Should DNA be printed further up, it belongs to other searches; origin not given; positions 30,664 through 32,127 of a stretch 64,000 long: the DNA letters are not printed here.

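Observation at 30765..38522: Five-gene export-like operon behind an AT-rich island, running from a DUF1611-like P-loop protein to a secreted propeller protein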

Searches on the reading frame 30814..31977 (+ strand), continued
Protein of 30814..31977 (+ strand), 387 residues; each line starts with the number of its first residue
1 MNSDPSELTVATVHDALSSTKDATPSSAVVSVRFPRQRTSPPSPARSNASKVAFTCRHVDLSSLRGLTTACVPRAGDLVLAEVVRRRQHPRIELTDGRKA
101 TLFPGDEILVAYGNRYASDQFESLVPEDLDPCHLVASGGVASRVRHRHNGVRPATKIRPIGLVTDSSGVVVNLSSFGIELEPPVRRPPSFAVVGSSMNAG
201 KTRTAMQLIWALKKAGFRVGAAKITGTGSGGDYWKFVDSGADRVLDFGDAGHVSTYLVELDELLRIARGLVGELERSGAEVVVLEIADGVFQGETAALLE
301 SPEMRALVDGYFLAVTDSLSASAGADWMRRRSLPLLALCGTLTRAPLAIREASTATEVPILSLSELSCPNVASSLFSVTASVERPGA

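Call 27: fold_search(model_id=the predicted structure, library=pdb)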
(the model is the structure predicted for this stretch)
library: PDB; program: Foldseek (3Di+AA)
matches with E <= 10: 1584; with E <= 0.001: 187
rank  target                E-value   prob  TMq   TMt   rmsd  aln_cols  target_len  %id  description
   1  5l3s_G                2.3e-07  1.00  0.34  0.46  11.6       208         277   21  Structure of the GTPase heterodimer of crenarchaeal SRP54 and FtsY (released 2016-06-08)
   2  5l3s_E                3.3e-07  1.00  0.33  0.45  11.8       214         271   20  Structure of the GTPase heterodimer of crenarchaeal SRP54 and FtsY (released 2016-06-08)
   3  7epk                  3.3e-07  1.00  0.34  0.31  11.4       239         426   21  Crystal Structure of Signal Recognition Particle 54 kDa protein (SRP54) from Aeropyrum pernix K1 in Complex with GDP (released 2021-05-19)
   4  5l3s_C                3.9e-07  1.00  0.34  0.47  10.9       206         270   21  Structure of the GTPase heterodimer of crenarchaeal SRP54 and FtsY (released 2016-06-08)
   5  3dm5_B                6.0e-07  1.00  0.37  0.35   9.9       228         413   17  Structures of SRP54 and SRP19, the two proteins assembling the ribonucleic core of the Signal Recognition Particle fro (released 2008-11-04)
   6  3of5_B                7.6e-07  1.00  0.35  0.59   5.4       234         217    9  Crystal Structure of a Dethiobiotin Synthetase from Francisella tularensis subsp. tularensis SCHU S4 (released 2011-02-02)
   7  5l3s_A                2.0e-06  1.00  0.34  0.46  11.6       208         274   22  Structure of the GTPase heterodimer of crenarchaeal SRP54 and FtsY (released 2016-06-08)
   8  6frk_x                2.1e-06  1.00  0.32  0.33  11.0       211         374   16  Structure of a prehandover mammalian ribosomal SRP and SRP receptor targeting complex (released 2018-03-28)
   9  1dts                  2.4e-06  1.00  0.34  0.56   5.6       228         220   15  CRYSTAL STRUCTURE OF AN ATP DEPENDENT CARBOXYLASE, DETHIOBIOTIN SYNTHASE, AT 1.65 ANGSTROMS RESOLUTION (released 1995-04-20)
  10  5l3v_A                2.5e-06  1.00  0.34  0.43  11.5       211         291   21  Structure of the crenarchaeal SRP54 GTPase bound to GDP (released 2016-06-08)
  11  3of5_A                2.7e-06  1.00  0.35  0.58   5.9       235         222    9  Crystal Structure of a Dethiobiotin Synthetase from Francisella tularensis subsp. tularensis SCHU S4 (released 2011-02-02)
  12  1dae                  2.7e-06  1.00  0.33  0.55   5.5       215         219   17  DETHIOBIOTIN SYNTHETASE COMPLEXED WITH 3-(1-AMINOETHYL) NONANEDIOIC ACID (released 1996-06-20)
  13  7o9f_B                2.7e-06  1.00  0.35  0.43   8.0       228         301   20  Bacillus subtilis Ffh in complex with ppGpp (released 2022-02-02)
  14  3kl4_A                4.9e-06  1.00  0.33  0.31  11.5       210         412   20  Recognition of a signal peptide by the signal recognition particle (released 2010-03-31)
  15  1dbs                  5.2e-06  1.00  0.34  0.56   5.0       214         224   15  MECHANISTIC IMPLICATIONS AND FAMILY RELATIONSHIPS FROM THE STRUCTURE OF DETHIOBIOTIN SYNTHETASE (released 1995-04-20)
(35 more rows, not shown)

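Call 33: search_protein_families(library=pfam, proteins=[L011:13796-14992:+, L034:11844-13133:+, L023:2251-3711:+, L074:17513-18349:+, L056:15442-17007:+, L019:14880-15473:+, L005:17648-19246:+, L003:15658-17430:+], max_evalue=0.01)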
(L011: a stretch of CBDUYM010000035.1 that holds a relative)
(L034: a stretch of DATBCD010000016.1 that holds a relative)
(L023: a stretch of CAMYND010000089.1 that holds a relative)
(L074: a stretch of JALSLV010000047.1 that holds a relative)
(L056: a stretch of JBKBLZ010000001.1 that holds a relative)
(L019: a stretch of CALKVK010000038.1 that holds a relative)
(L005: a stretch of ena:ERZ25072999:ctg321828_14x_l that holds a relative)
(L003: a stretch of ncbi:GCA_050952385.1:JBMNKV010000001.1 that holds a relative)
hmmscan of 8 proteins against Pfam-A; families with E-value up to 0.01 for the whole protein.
L011:13796-14992:+ (398 aa): 1 family
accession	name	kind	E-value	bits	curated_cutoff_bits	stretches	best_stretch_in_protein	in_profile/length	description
PF07396.17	Porin_O_P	-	1.4e-49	169.8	20.9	1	51-395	3-367/370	Phosphate-selective porin O and P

L034:11844-13133:+ (429 aa): 2 families
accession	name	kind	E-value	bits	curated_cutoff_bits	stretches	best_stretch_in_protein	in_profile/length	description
PF07690.21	MFS_1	-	3.2e-22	79.4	33.4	2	34-372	13-347/347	Major Facilitator Superfamily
PF00083.30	Sugar_tr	-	1.6e-05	24.5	22.3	1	57-204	51-191/452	Sugar (and other) transporter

L023:2251-3711:+ (486 aa): 2 families
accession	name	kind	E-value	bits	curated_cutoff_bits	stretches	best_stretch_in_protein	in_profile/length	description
PF18914.6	DUF5666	-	1.5e-34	118.5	27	4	115-179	1-60/60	Domain of unknown function (DUF5666)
PF07537.17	CamS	-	0.008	15.9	25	0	270-345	228-307/316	CamS sex pheromone cAM373 precursor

L074:17513-18349:+ (278 aa): 1 family
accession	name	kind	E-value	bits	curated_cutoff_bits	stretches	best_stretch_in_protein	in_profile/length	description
PF20112.4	DUF6502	-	5.6e-36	124.2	27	1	12-273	2-264/268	Family of unknown function (DUF6502)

L056:15442-17007:+ (521 aa): 1 family
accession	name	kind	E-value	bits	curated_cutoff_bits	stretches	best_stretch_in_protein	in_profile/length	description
PF00082.27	Peptidase_S8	-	4.7e-25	88.9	21.8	1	283-515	6-288/288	Subtilase family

L019:14880-15473:+ (197 aa): 2 families
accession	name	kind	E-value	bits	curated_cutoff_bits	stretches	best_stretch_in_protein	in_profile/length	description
PF04542.20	Sigma70_r2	-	1.4e-08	34.8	24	1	28-94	1-69/71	Sigma-70 region 2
PF04545.22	Sigma70_r4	-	0.0017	18.2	24.1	1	124-174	1-49/50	Sigma-70, region 4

L005:17648-19246:+ (532 aa): 0 families

L003:15658-17430:+ (590 aa): 37 families (the best 25 are shown)
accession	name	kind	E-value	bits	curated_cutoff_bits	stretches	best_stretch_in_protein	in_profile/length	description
PF13424.12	TPR_12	-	1e-114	375.3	30.1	9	333-405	2-76/77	Tetratricopeptide repeat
PF00515.34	TPR_1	-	5.9e-77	251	27.8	10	334-365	1-32/34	Tetratricopeptide repeat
PF13374.12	TPR_10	-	1e-58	194.2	27.5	8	454-485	2-33/42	Tetratricopeptide repeat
PF07719.23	TPR_2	-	1.7e-57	187.2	27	7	537-564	4-31/34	Tetratricopeptide repeat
PF13181.12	TPR_8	-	2.4e-52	171.1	25.7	5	334-365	1-32/34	Tetratricopeptide repeat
PF13176.12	TPR_7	-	2.1e-47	155.6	27.9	4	337-369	2-34/36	Tetratricopeptide repeat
PF07721.20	TPR_4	-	1.3e-39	131.1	27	0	336-357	3-24/26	Tetratricopeptide repeat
PF17874.7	TPR_MalT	-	4.3e-39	135.2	45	3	298-440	44-187/336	MalT-like TPR region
PF13432.12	TPR_16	-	3.9e-31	107.5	32.7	3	155-205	12-62/65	Tetratricopeptide repeat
PF13428.12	TPR_14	-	5.8e-31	104.2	23.5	0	177-215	4-41/44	Tetratricopeptide repeat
PF13431.12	TPR_17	-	1.2e-27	94.2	24.4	0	163-195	2-34/34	Tetratricopeptide repeat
PF24885.1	TPR_NPHP3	-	3.1e-26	92.7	100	3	450-575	95-225/239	Nephrocystin-3 TPR domain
PF14559.12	TPR_19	-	2.6e-24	85.8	25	2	155-202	6-53/68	Tetratricopeptide repeat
PF10602.15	RPN7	-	1.7e-17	64.1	29.6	2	435-565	18-144/174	26S proteasome subunit RPN7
PF23914.1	TPR_CcmH_CycH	-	7.7e-17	62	42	2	169-242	45-115/158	Cytochrome c-type biogenesis protein H TPR domain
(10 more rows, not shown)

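Call 49: search_dna_similar(query=window:30814-31977:+, collection=plasmids, mode=protein, max_rows=15)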
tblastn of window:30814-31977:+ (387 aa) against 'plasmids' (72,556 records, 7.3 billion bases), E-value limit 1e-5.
Records with a match: 9; places in all: 9; records where one place covers at least 80% of the query: 6.
Best place of each record, by identity: <60% 9.
By first word of the organism name: Paracoccus 3; Tritonibacter 2; Microvirga 1; Sulfitobacter 1; Bacillus 1; Priestia 1.
By predicted mobility (MOB-suite, as given by PLSDB): non-mobilizable 7; conjugative 1; mobilizable 1.
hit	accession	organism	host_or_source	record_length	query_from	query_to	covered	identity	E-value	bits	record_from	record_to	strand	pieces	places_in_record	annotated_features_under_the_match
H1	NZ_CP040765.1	Paracoccus liaowanqingii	Tibetan antelope,cell culture,feces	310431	50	380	86%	40.3%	7e-62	222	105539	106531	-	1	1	dethiobiotin synthase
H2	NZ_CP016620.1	Microvirga ossetica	Vicia alpestris,cell culture,nodules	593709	54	386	86%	39.7%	1e-68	242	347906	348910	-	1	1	transposase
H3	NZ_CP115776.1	Paracoccus albus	cell culture,sediment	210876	50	375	84%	38.5%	4e-60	217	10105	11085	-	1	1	DUF1611 domain-containing protein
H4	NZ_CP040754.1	Sulfitobacter sp. BSw21498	Seawater,seawater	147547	47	377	86%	37.7%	7e-58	210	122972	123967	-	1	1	DUF1611 domain-containing protein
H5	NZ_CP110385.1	Tritonibacter mobilis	-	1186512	50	375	84%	37.9%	6e-56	205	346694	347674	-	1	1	record has no annotation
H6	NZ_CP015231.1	Tritonibacter mobilis F1926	cell culture,seawater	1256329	50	375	84%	37.7%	4e-55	202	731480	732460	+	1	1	record has no annotation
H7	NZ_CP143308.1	Paracoccus marcusii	Soil sample,soil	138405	75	302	56%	37.1%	2e-21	129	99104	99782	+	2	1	hypothetical protein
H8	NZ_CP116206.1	Bacillus paranthracis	rice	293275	73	300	59%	29.3%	2e-14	82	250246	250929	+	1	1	DUF1611 domain-containing protein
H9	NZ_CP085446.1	Priestia megaterium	single cell,soil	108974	72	323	65%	26.3%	3e-13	79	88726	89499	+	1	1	hypothetical protein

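Call 50: get_annotated_region(hit=H1, flank=8000)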
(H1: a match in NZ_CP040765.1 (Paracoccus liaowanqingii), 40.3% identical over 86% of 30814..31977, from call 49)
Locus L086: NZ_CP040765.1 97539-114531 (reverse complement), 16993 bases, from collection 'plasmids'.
description: Paracoccus liaowanqingii strain 2251 plasmid unnamed1, complete sequence
organism: Paracoccus liaowanqingii (NCBI taxid 2560053)
taxonomy: Bacteria; Pseudomonadota; Alphaproteobacteria; Rhodobacterales; Paracoccaceae; Paracoccus; Paracoccus liaowanqingii
host: -; source: Tibetan antelope,cell culture,feces; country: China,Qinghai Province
typing (MOB-suite, as given by PLSDB): non-mobilizable
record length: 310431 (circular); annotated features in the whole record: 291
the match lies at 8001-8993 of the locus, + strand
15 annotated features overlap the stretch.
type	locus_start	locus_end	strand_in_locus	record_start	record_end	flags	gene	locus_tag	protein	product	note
CDS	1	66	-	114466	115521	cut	-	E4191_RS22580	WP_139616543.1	polysaccharide pyruvyl transferase family protein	-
CDS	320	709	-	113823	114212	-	-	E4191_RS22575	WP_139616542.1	hypothetical protein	-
CDS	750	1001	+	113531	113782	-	-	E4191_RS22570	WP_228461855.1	WGxxGxxG family protein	-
CDS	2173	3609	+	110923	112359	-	-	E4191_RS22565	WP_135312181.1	IS1182 family transposase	-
CDS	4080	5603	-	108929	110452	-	-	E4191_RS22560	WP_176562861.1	S8 family serine peptidase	GO:0006508 - proteolysis [Evidence IEA]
CDS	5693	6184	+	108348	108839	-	-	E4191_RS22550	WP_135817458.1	RNA polymerase sigma factor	GO:0006352 - DNA-templated transcription initiation [Evidence IEA]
CDS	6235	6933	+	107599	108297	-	-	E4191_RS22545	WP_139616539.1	hypothetical protein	-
CDS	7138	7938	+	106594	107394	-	-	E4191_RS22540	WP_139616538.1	alpha/beta hydrolase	-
CDS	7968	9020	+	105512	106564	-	-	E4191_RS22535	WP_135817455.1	dethiobiotin synthase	-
CDS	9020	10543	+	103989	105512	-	-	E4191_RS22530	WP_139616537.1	ABC transporter transmembrane domain-containing protein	GO:0055085 - transmembrane transport [Evidence IEA]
CDS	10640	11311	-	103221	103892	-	-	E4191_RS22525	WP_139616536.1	response regulator transcription factor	GO:0000160 - phosphorelay signal transduction system [Evidence IEA]; GO:0006355 - regulation of DNA-templated ...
CDS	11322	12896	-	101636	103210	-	-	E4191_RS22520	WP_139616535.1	ATP-binding protein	-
CDS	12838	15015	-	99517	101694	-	-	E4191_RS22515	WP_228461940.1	peptidase domain-containing ABC transporter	-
CDS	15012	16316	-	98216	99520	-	-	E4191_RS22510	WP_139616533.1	HlyD family efflux transporter periplasmic adaptor subunit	-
CDS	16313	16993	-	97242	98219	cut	-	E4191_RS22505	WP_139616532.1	hypothetical protein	-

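Call 51: get_annotated_region(hit=H8, flank=8000)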
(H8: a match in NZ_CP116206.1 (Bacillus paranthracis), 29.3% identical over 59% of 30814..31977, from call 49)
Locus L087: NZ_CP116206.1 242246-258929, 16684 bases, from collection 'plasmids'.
description: Bacillus paranthracis strain NVH_0075/95 plasmid unnamed2
organism: Bacillus paranthracis (NCBI taxid 2026186)
taxonomy: Bacteria; Bacillota; Bacilli; Bacillales; Bacillaceae; Bacillus; Bacillus paranthracis
host: -; source: rice; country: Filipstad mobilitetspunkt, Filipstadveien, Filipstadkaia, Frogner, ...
typing (MOB-suite, as given by PLSDB): non-mobilizable; replicon rep_cluster_125,rep_cluster_164
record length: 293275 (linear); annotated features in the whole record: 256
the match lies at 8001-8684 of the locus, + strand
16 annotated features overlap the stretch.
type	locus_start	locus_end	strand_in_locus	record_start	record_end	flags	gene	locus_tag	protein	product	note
CDS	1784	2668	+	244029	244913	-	-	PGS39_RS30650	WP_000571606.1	isocitrate lyase/phosphoenolpyruvate mutase family protein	-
CDS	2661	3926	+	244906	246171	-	-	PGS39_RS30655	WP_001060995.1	ATP-grasp domain-containing protein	-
CDS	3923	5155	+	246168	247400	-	-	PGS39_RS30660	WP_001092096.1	MFS transporter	GO:0055085 - transmembrane transport [Evidence IEA]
CDS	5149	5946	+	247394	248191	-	-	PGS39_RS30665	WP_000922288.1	TauD/TfdA family dioxygenase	-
CDS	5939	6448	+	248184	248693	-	-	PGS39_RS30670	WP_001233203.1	hypothetical protein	-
CDS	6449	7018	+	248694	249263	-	-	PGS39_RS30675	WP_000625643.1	thiamine pyrophosphate-dependent enzyme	-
CDS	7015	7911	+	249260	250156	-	pyrB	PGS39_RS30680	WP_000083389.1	aspartate carbamoyltransferase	GO:0009220 - pyrimidine ribonucleotide biosynthetic process [Evidence IEA]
CDS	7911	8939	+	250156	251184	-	-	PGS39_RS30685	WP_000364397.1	DUF1611 domain-containing protein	-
CDS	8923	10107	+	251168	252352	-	-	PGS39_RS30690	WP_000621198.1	hypothetical protein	-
CDS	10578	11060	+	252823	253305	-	-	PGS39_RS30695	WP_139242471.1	hypothetical protein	-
CDS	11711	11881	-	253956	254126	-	-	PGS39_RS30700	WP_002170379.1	hypothetical protein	-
CDS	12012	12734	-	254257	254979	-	-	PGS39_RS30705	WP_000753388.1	hypothetical protein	-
CDS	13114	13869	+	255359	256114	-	-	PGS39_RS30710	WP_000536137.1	CPBP family intramembrane glutamic endopeptidase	GO:0071586 - CAAX-box protein processing [Evidence IEA]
CDS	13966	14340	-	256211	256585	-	-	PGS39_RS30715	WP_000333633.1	hypothetical protein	-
CDS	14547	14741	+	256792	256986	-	-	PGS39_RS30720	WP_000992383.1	hypothetical protein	-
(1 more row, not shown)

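Call 66: search_protein_families(library=pfam, proteins=[L087:7911-8939:+, L086:7968-9020:+, L087:8923-10107:+, L086:6235-6933:+, L086:7138-7938:+], max_evalue=0.05)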
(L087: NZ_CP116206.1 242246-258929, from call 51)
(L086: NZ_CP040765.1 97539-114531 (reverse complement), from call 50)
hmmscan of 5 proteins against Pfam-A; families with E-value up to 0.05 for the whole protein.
L087:7911-8939:+ (342 aa): 4 families
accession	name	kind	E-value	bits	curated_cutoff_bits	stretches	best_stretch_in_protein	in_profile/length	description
PF07755.17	DUF1611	-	7.7e-05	22.6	25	1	142-202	9-68/201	Domain of unknown function (DUF1611_C) P-loop domain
PF13500.12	AAA_26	-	0.00057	20.2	27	1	147-193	2-48/198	AAA domain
PF01656.29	CbiA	-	0.0062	16.9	25.4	1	149-188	2-41/125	CobQ/CobB/MinD/ParA nucleotide binding domain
PF03205.20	MobB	-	0.0066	16.8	26.6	1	149-202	3-60/133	Molybdopterin guanine dinucleotide synthesis protein B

L086:7968-9020:+ (350 aa): 3 families
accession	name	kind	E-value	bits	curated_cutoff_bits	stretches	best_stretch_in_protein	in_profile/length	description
PF07755.17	DUF1611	-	0.00068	19.5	25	1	146-189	8-51/201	Domain of unknown function (DUF1611_C) P-loop domain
PF01656.29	CbiA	-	0.0017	18.8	25.4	1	153-235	1-60/125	CobQ/CobB/MinD/ParA nucleotide binding domain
PF13500.12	AAA_26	-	0.012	15.9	27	1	153-192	3-42/198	AAA domain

L087:8923-10107:+ (394 aa): 4 families
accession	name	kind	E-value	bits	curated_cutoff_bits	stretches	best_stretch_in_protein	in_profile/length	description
PF02222.28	ATP-grasp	-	0.00092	19.3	27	1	115-276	3-167/179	ATP-grasp domain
PF13535.11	ATP-grasp_4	-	0.0011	19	27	0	232-276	111-156/160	ATP-grasp domain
PF02655.19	ATP-grasp_3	-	0.0016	19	23.2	1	105-185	1-72/160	ATP-grasp domain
PF14398.11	ATPgrasp_YheCD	-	0.049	13.3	26.8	0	123-171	29-78/255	YheC/D like ATP-grasp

L086:6235-6933:+ (232 aa): 0 families

L086:7138-7938:+ (266 aa): 3 families
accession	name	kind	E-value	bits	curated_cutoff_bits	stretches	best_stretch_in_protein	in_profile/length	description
PF00561.26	Abhydrolase_1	-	0.00053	20.2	25.8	1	100-160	69-122/245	alpha/beta hydrolase fold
PF12697.13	Abhydrolase_6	-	0.0076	17.4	26.3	1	30-241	1-169/217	Alpha/beta hydrolase family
PF00975.26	Thioesterase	-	0.0094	16.6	26.4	1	96-127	62-92/226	Thioesterase domain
